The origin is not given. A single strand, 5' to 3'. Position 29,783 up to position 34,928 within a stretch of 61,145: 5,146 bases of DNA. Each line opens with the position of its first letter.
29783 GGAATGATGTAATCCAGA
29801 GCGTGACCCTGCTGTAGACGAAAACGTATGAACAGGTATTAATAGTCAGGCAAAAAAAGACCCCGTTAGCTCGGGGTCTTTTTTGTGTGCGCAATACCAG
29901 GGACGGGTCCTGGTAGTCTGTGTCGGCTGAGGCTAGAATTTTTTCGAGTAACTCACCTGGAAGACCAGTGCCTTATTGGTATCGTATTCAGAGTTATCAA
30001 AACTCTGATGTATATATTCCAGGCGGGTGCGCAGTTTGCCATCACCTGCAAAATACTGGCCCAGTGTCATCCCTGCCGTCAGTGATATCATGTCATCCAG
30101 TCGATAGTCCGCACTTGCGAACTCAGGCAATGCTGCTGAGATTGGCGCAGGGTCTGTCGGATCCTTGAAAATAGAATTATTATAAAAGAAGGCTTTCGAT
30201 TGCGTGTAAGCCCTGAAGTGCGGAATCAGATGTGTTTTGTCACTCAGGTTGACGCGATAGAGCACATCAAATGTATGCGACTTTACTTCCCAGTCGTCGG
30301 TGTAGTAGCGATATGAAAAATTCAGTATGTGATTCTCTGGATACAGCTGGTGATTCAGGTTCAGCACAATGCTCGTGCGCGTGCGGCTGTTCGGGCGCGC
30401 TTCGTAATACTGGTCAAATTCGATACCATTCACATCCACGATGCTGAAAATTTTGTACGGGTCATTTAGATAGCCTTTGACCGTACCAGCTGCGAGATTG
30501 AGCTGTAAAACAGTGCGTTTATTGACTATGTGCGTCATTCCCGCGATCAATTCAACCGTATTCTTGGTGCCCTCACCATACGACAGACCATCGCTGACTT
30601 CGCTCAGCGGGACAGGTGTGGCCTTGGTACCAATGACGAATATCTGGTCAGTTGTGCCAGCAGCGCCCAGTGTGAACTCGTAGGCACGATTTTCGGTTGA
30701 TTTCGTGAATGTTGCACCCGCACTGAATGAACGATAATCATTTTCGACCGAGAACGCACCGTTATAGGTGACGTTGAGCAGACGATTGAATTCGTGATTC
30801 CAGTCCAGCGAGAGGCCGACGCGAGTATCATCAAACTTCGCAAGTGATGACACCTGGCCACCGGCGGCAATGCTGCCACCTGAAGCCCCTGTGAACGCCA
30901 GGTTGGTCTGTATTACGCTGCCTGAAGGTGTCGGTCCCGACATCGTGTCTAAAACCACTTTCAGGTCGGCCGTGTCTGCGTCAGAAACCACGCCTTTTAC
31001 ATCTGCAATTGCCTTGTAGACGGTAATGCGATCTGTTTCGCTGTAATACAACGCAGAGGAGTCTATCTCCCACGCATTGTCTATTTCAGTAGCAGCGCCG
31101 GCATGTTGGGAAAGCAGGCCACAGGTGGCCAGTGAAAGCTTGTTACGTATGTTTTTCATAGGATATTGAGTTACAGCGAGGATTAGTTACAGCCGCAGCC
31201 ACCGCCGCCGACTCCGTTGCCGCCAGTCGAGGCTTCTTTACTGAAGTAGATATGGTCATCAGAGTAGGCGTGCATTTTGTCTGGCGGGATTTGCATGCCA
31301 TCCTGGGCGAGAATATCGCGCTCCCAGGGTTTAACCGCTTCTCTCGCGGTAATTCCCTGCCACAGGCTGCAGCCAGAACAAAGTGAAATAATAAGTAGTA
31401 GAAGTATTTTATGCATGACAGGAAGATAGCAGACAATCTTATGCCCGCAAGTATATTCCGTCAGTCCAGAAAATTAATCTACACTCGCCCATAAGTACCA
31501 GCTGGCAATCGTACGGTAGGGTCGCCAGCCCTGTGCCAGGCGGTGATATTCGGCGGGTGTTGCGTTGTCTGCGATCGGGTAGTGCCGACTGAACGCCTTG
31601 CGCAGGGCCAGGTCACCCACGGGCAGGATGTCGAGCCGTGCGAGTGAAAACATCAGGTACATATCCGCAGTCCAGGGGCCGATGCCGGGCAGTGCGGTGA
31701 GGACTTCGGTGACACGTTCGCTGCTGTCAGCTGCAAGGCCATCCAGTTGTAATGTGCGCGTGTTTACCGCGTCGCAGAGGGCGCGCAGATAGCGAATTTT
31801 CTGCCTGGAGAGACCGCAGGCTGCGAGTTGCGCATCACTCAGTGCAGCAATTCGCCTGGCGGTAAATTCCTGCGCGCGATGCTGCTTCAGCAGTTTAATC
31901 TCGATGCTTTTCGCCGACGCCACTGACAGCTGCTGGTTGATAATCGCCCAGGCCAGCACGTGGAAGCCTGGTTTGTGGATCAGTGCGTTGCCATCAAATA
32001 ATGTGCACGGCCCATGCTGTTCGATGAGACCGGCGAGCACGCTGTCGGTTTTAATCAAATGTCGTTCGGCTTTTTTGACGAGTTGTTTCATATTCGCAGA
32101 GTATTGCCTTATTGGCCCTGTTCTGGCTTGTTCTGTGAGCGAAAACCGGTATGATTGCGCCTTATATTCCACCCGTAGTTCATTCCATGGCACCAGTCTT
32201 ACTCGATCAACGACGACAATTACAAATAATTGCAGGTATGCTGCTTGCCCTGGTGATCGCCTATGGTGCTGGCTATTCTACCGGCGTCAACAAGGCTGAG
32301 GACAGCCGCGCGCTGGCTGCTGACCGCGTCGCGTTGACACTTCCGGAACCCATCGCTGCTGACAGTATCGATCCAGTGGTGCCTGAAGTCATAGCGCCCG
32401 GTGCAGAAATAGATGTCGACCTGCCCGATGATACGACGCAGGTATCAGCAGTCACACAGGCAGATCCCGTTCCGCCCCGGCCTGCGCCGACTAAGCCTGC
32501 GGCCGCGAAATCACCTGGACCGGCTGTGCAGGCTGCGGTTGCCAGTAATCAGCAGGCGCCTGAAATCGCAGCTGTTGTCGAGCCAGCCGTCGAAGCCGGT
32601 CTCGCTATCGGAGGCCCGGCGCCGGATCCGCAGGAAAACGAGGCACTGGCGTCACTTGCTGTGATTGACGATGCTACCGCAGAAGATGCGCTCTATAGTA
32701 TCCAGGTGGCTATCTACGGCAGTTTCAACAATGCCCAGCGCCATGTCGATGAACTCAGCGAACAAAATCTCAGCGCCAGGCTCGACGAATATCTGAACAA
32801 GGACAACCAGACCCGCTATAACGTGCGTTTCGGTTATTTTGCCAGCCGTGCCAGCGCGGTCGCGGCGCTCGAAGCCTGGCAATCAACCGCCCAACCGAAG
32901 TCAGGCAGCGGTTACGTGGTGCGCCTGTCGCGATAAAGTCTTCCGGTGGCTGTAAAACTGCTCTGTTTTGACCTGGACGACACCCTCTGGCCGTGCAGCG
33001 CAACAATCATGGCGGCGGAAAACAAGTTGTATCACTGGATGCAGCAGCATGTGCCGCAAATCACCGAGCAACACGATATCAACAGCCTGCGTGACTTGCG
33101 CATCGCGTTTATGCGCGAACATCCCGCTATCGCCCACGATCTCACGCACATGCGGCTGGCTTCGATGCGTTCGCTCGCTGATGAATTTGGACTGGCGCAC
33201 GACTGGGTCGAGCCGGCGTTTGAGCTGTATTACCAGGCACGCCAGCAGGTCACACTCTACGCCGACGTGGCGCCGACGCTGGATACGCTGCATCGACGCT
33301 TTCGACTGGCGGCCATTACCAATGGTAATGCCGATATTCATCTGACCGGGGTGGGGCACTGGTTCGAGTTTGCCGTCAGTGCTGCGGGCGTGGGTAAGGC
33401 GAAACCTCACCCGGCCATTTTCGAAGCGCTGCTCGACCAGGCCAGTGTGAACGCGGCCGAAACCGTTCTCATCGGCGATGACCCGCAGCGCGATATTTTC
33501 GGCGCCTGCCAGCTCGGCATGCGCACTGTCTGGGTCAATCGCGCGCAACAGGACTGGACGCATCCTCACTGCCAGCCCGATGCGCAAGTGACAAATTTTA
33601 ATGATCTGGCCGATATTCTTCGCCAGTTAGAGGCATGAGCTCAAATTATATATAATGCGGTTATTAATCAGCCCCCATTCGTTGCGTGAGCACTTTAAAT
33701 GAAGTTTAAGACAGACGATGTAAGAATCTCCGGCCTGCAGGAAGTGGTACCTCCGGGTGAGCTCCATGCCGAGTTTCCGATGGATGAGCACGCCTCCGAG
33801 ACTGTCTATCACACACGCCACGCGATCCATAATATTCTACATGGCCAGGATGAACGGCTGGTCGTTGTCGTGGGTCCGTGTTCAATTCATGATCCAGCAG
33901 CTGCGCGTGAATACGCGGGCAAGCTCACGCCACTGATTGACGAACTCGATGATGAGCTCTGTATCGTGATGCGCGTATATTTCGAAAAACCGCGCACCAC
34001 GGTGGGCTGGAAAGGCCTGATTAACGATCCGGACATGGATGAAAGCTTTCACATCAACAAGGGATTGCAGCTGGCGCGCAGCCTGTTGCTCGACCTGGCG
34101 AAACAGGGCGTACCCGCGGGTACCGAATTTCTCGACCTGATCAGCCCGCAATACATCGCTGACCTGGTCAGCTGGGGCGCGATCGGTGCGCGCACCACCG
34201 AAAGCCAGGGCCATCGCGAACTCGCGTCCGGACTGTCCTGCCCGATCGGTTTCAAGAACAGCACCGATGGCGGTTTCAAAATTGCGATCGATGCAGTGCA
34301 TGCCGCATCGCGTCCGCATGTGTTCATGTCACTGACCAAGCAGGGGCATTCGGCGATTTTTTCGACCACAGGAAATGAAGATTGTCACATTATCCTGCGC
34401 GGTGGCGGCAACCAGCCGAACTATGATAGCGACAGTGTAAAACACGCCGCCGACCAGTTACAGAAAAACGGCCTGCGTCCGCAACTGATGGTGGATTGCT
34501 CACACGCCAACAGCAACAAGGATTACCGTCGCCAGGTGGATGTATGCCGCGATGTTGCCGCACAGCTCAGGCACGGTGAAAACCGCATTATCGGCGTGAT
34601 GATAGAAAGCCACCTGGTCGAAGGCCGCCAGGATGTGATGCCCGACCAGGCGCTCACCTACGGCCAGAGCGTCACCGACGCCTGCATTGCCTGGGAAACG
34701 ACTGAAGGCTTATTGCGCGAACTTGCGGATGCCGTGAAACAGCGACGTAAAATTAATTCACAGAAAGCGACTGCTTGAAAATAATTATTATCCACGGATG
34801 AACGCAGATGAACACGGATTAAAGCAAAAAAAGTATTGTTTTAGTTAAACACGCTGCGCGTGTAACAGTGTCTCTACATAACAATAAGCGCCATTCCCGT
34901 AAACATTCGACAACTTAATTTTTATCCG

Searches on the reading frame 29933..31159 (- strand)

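Call 8: search_protein_families(library=pfam, proteins=[window:29933-31159:-], max_evalue=0.00001)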
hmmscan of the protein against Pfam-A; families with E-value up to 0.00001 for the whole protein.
window:29933-31159:- (408 aa): 1 family
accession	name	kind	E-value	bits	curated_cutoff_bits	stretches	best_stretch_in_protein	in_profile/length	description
PF12094.14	DUF3570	-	2.1e-84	284.2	25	1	7-390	3-401/427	Protein of unknown function (DUF3570)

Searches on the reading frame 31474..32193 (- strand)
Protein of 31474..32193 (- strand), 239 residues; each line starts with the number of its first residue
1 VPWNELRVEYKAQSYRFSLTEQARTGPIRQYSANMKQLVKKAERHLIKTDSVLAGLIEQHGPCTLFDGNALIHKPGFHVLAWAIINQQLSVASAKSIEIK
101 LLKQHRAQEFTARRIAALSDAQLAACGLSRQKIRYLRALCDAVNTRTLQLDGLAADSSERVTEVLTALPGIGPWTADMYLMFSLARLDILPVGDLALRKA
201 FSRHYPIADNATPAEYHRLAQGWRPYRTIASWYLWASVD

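Call 37: search_protein_families(library=pfam, proteins=[window:31474-32193:-], max_evalue=0.0001)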
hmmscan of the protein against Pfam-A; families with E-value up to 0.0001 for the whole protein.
window:31474-32193:- (239 aa): 1 family
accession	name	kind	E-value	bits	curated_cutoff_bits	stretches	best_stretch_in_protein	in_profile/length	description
PF00730.31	HhH-GPD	-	7.1e-15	55.7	26.2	1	82-224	2-107/108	HhH-GPD superfamily base excision DNA repair protein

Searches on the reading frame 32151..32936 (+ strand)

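Call 37: search_protein_families(library=pfam, proteins=[window:32151-32936:+], max_evalue=0.0001)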
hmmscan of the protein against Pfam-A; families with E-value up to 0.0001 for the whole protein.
window:32151-32936:+ (261 aa): 1 family
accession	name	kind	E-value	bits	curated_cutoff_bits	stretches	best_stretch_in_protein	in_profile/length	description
PF05036.18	SPOR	-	1e-08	35.8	21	1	181-242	4-63/76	SPOR domain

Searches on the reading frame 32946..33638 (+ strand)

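Call 37: search_protein_families(library=pfam, proteins=[window:32946-33638:+], max_evalue=0.0001)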
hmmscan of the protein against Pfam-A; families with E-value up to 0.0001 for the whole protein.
window:32946-33638:+ (230 aa): 3 families
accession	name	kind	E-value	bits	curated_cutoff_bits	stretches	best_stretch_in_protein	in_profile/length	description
PF00702.32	Hydrolase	-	8.4e-19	69.1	26.4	1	3-187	1-187/191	haloacid dehalogenase-like hydrolase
PF13419.12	HAD_2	-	3.9e-17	63.4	23.8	1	8-197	3-178/178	Haloacid dehalogenase-like hydrolase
PF13242.12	Hydrolase_like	-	6.2e-12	45.7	22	1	153-221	4-75/75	HAD-hyrolase-like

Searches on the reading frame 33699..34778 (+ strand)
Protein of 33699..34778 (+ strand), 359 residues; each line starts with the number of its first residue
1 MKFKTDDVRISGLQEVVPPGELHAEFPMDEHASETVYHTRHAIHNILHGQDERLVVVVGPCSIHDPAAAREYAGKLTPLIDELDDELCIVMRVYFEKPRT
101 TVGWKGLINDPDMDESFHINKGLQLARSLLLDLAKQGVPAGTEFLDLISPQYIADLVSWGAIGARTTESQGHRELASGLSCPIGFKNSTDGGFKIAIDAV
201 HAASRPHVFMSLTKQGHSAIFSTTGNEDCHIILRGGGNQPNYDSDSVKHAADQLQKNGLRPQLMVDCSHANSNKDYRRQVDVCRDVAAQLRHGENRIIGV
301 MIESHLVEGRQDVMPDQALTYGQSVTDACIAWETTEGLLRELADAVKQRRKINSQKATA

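Call 9: search_protein_families(library=pfam, proteins=[window:33699-34778:+], max_evalue=0.00001)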
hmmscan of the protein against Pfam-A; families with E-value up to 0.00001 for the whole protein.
window:33699-34778:+ (359 aa): 1 family
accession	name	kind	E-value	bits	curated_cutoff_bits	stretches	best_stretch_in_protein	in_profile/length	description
PF00793.26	DAHP_synth_1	-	1.6e-97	326.1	25.5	1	42-338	8-268/270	DAHP synthetase I family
